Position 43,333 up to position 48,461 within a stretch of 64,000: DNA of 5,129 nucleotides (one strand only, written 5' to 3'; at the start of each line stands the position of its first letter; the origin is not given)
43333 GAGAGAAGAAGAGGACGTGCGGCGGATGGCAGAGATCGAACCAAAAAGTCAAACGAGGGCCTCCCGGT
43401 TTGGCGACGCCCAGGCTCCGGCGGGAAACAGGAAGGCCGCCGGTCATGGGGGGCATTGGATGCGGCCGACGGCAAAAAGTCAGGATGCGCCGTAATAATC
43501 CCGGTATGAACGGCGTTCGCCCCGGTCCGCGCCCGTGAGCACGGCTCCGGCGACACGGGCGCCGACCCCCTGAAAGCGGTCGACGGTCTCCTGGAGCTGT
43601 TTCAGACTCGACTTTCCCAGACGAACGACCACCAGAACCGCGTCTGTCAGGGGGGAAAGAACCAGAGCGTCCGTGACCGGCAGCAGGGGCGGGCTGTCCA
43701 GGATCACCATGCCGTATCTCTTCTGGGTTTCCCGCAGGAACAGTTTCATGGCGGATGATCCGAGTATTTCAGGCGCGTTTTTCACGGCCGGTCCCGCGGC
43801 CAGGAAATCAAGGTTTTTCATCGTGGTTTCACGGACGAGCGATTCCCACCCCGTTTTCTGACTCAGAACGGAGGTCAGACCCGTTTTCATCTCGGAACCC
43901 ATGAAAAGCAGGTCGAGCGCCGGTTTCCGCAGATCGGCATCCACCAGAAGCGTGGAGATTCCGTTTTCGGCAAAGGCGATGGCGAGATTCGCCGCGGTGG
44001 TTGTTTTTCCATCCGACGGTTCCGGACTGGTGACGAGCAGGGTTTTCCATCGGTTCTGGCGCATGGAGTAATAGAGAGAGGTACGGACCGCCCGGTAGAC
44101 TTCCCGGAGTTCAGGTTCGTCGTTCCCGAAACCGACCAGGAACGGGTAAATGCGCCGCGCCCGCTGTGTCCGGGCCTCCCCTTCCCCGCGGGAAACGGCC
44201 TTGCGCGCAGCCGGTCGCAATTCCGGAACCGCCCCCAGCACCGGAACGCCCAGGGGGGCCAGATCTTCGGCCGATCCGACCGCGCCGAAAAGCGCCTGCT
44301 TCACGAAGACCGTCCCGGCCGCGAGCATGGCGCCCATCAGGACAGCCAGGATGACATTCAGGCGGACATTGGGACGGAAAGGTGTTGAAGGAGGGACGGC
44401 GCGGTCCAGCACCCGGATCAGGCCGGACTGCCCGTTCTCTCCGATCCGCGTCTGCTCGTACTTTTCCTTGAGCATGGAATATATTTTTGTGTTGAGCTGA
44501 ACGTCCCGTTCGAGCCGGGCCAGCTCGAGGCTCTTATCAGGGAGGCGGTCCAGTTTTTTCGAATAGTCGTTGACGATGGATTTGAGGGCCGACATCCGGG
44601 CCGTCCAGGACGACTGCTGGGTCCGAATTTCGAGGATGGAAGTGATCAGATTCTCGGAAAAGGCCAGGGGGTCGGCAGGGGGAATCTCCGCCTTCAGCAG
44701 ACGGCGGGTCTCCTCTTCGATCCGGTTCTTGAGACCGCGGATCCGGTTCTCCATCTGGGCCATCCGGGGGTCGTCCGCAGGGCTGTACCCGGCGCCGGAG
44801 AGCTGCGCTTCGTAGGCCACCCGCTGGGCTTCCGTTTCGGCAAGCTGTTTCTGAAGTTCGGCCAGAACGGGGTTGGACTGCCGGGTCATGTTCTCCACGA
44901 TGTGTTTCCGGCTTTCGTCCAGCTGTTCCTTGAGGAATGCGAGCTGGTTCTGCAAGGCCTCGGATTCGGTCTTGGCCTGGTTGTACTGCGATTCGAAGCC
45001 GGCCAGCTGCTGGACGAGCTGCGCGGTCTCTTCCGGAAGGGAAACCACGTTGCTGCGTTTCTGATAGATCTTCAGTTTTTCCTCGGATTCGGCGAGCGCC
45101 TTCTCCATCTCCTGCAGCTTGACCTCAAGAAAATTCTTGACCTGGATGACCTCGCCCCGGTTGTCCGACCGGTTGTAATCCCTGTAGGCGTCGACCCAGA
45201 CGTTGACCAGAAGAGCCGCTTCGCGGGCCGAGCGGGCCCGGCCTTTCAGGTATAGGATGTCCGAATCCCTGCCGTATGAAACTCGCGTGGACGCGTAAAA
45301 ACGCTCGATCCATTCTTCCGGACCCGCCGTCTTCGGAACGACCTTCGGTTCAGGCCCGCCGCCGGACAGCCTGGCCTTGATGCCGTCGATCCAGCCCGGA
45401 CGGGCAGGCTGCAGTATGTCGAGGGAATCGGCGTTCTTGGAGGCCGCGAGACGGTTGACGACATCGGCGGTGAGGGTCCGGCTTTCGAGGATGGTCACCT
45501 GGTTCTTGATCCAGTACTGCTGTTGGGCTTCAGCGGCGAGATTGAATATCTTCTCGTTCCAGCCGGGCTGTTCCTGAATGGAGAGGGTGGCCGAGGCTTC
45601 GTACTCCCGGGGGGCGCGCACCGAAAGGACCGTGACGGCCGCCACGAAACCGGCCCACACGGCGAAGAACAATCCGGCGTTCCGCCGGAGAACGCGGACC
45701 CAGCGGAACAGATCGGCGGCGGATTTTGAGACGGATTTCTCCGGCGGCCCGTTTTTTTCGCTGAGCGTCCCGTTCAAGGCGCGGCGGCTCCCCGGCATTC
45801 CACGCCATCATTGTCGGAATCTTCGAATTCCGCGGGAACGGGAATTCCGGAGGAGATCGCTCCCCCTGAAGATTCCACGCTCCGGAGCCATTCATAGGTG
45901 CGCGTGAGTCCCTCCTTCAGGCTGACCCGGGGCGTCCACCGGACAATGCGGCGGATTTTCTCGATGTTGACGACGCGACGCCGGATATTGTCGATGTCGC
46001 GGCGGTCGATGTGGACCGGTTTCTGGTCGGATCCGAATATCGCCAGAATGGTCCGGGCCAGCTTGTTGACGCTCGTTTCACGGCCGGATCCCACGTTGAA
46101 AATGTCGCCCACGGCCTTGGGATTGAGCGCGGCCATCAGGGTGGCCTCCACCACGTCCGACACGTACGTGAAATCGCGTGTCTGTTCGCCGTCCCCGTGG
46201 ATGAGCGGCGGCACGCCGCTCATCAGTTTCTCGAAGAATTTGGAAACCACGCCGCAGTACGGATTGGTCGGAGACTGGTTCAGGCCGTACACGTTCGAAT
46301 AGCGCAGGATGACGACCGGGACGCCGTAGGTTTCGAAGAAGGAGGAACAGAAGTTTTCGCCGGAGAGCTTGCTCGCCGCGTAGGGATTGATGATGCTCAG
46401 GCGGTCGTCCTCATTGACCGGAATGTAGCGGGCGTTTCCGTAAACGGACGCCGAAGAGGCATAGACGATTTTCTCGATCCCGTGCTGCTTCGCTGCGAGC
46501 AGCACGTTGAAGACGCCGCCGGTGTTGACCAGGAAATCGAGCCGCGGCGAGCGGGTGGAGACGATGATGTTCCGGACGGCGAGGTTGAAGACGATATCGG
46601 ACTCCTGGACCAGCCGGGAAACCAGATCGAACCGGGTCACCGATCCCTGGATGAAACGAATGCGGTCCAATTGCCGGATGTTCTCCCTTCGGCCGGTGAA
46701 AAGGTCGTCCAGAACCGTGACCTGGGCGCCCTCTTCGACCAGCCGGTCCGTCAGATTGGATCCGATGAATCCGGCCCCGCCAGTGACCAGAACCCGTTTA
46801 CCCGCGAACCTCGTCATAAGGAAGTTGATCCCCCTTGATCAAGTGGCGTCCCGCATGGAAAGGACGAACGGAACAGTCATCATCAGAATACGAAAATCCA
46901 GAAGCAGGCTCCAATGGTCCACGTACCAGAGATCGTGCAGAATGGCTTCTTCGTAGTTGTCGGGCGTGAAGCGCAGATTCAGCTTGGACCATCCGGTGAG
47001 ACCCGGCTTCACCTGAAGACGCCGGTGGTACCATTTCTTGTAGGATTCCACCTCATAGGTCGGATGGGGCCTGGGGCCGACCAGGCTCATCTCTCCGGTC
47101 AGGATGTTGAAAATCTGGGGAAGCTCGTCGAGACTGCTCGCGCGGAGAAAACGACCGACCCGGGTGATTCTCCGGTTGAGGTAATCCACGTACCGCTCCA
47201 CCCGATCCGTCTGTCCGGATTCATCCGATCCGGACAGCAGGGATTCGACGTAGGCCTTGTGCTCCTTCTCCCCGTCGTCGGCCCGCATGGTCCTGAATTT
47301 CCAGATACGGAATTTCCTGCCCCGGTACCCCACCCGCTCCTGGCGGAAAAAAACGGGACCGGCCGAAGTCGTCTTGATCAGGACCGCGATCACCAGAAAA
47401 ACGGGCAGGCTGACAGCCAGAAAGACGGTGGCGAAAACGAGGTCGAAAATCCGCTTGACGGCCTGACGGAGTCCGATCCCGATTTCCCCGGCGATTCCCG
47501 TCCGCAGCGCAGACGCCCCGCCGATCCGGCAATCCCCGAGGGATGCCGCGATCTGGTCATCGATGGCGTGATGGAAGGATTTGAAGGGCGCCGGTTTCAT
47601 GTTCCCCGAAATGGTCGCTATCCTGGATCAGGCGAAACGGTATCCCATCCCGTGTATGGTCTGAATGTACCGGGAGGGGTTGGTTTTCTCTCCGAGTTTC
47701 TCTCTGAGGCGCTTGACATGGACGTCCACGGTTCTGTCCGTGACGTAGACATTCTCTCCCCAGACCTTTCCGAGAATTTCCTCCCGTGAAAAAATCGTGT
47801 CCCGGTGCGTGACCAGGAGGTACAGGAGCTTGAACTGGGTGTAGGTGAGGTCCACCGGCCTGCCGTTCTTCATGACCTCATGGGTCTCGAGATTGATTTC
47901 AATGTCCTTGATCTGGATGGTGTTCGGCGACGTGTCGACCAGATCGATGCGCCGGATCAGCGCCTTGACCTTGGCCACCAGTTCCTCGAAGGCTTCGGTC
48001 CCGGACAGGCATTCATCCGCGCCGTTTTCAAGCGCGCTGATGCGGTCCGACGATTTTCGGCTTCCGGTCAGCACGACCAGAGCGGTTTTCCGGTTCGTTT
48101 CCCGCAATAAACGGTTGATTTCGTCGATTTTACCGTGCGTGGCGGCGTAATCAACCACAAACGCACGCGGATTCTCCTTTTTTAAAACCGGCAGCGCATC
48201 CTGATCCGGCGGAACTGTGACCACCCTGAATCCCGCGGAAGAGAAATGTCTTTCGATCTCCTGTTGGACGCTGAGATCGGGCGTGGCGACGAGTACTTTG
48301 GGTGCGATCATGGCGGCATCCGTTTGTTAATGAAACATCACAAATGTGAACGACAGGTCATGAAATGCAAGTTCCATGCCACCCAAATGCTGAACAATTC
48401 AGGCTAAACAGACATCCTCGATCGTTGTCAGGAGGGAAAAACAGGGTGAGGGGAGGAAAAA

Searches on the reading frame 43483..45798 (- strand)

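Call 53: search_protein_families(library=pfam, proteins=[window:43483-45798:-], max_evalue=0.00001)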
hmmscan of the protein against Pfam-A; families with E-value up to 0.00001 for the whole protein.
window:43483-45798:- (772 aa): 5 families
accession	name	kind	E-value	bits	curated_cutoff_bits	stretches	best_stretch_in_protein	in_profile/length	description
PF13807.11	GNVR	-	1.5e-18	67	27.7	1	426-502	6-82/82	G-rich domain on putative tyrosine kinase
PF13614.12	AAA_31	-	3.7e-13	50.3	27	1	597-742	14-164/177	AAA domain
PF01656.29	CbiA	-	4.4e-08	33.6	25.4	1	591-759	5-85/125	CobQ/CobB/MinD/ParA nucleotide binding domain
PF10609.15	ParA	-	4e-06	26.9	27.1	0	587-706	6-123/246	NUBPL iron-transfer P-loop NTPase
PF02706.20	Wzz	-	7.9e-06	26.5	25.5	1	29-116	4-90/91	Chain length determinant protein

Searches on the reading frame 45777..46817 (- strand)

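Call 53: search_protein_families(library=pfam, proteins=[window:45777-46817:-], max_evalue=0.00001)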
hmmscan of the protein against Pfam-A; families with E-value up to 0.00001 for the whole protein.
window:45777-46817:- (347 aa): 8 families
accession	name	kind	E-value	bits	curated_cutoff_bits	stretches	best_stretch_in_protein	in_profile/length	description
PF01370.27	Epimerase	-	4.5e-55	187.1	20.9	1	9-243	1-240/240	NAD dependent epimerase/dehydratase family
PF16363.11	GDP_Man_Dehyd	-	3.5e-48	165.2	27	1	10-306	1-331/332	GDP-mannose 4,6 dehydratase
PF01073.25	3Beta_HSD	-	4.6e-21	75.5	22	1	10-231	1-230/280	3-beta hydroxysteroid dehydrogenase/isomerase family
PF04321.23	RmlD_sub_bind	-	3.6e-16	59.5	27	1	8-268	2-238/287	RmlD substrate binding domain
PF07993.18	NAD_binding_4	-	3e-11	43.4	20.1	1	23-193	39-218/258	Male sterility protein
PF02719.21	Polysacc_synt_2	-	4.5e-11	42.9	20.2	1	9-270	1-256/293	Polysaccharide biosynthesis protein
PF13460.12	NAD_binding_10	-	6.8e-10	39.5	27.2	1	13-156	1-130/184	NAD(P)H-binding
PF00106.31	adh_short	-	1.1e-06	28.8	26.6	0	7-102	1-87/195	short chain dehydrogenase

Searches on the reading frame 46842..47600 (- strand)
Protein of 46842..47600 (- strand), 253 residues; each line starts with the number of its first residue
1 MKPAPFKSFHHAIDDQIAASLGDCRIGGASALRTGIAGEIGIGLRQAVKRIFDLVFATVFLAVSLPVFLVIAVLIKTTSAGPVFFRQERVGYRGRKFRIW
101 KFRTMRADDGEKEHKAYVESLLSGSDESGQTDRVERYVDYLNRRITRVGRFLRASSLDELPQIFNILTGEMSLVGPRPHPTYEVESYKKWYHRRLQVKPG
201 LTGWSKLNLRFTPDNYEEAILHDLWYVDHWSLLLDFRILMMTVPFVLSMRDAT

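Call 53: search_protein_families(library=pfam, proteins=[window:46842-47600:-], max_evalue=0.00001)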
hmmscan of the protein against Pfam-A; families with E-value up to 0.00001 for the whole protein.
window:46842-47600:- (253 aa): 1 family
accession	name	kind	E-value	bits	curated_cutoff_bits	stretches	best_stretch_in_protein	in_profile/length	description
PF02397.22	Bac_transf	-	9.4e-64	214.7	27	1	49-247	1-178/179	Bacterial sugar transferase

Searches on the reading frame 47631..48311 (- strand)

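Call 79: search_protein_families(library=pfam, proteins=[window:47631-48311:-], max_evalue=0.001)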
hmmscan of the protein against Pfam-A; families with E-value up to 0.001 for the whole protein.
window:47631-48311:- (227 aa): 2 families
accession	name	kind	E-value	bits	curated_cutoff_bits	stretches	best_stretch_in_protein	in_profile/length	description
PF00486.34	Trans_reg_C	-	2.3e-27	95.3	26.2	1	150-226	1-77/77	Transcriptional regulatory protein, C terminal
PF00072.30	Response_reg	-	3.5e-07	30.8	30.2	1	7-116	2-111/111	Response regulator receiver domain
